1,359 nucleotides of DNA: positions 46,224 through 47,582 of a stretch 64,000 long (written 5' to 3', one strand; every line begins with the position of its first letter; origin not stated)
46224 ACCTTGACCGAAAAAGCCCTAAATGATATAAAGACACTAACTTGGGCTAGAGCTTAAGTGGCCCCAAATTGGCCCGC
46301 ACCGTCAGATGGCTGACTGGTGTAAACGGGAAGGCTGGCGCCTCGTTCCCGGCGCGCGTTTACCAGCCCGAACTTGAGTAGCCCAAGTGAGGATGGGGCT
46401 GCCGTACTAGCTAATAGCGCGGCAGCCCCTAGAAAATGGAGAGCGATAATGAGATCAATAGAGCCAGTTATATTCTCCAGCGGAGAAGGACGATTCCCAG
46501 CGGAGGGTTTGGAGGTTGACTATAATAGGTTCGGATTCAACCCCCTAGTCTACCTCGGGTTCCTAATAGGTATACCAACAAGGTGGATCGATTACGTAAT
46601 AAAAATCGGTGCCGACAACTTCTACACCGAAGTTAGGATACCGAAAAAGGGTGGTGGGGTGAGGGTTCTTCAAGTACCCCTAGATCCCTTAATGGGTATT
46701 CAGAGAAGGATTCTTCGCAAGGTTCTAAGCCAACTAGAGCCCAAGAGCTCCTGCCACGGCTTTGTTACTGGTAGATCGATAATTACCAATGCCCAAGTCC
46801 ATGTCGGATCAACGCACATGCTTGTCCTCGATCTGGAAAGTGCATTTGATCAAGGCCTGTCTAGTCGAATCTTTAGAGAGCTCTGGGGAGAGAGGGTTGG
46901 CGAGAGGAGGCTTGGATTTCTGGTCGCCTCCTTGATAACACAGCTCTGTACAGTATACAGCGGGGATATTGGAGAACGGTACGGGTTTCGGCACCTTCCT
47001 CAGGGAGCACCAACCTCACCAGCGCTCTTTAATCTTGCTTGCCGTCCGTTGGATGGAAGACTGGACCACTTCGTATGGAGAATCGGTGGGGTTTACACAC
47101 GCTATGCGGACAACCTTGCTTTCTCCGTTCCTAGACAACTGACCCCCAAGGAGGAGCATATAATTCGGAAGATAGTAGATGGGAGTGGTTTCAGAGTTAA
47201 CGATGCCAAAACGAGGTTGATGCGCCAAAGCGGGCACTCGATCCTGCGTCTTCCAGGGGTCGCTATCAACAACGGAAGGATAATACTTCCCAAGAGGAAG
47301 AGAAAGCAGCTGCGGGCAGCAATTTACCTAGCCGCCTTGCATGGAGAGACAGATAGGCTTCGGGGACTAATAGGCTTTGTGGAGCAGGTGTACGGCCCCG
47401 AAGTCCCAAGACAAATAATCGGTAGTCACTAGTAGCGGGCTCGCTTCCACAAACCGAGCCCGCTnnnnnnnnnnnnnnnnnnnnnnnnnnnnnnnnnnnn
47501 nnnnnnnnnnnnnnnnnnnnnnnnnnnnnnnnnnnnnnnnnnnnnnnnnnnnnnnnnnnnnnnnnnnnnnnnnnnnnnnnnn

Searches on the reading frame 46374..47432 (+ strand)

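Call 61: search_protein_families(library=pfam, proteins=[window:46374-47432:+], max_evalue=0.001)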
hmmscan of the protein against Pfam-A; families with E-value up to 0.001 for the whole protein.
window:46374-47432:+ (352 aa): 1 family
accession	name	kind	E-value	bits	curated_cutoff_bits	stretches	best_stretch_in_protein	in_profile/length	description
PF00078.32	RVT_1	-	1.5e-18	67.7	29.6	1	89-284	1-193/205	Reverse transcriptase (RNA-dependent DNA polymerase)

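Call 112: search_protein_families(library=padloc, proteins=[window:46374-47432:+], max_evalue=0.001)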
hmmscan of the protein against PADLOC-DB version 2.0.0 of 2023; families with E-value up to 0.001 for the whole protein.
window:46374-47432:+ (352 aa): 40 families (the best 25 are shown)
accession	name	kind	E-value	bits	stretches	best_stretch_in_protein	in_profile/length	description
PDLC02949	RT_other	-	5.2e-56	188.8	1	84-341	187-445/481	-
PDLC03740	RT_outgroup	-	2.5e-54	183.1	1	84-341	124-382/407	retron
PDLC02956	RT_XIII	-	2.9e-54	182.8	1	70-338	131-407/469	-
PDLC02943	RT_III-A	-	1.6e-53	179.7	1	63-326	30-274/322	-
PDLC02941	RT_II-A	-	2.2e-49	166.3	1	65-339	23-281/309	-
PDLC02946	RT_III-A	-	3.7e-48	162.3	1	64-329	43-288/330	-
PDLC02945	RT_III-A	-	9e-46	154.6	1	60-328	45-318/362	-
PDLC02942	RT_III-A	-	2.2e-45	153.2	1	61-325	48-292/341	-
PDLC02944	RT_III-A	-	2.8e-45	153.6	1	61-324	48-323/597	-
PDLC02960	RT-Protease_XI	-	8.7e-45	151.6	1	65-324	16-267/506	single gene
PDLC02959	RT-Protease_XI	-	1.1e-44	151.2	1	66-324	19-270/510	single gene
PDLC02962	RT-TIR_XII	-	7.2e-44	148.4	1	63-321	22-273/478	single gene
PDLC02961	RT-TIR_XII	-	4.1e-43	146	1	63-322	22-276/475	single gene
PDLC03739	RT_Ec107-like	-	1.3e-42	144.2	1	74-329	27-264/307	retron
PDLC02955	RT_X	-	1.3e-41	140.8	1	80-324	21-246/272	-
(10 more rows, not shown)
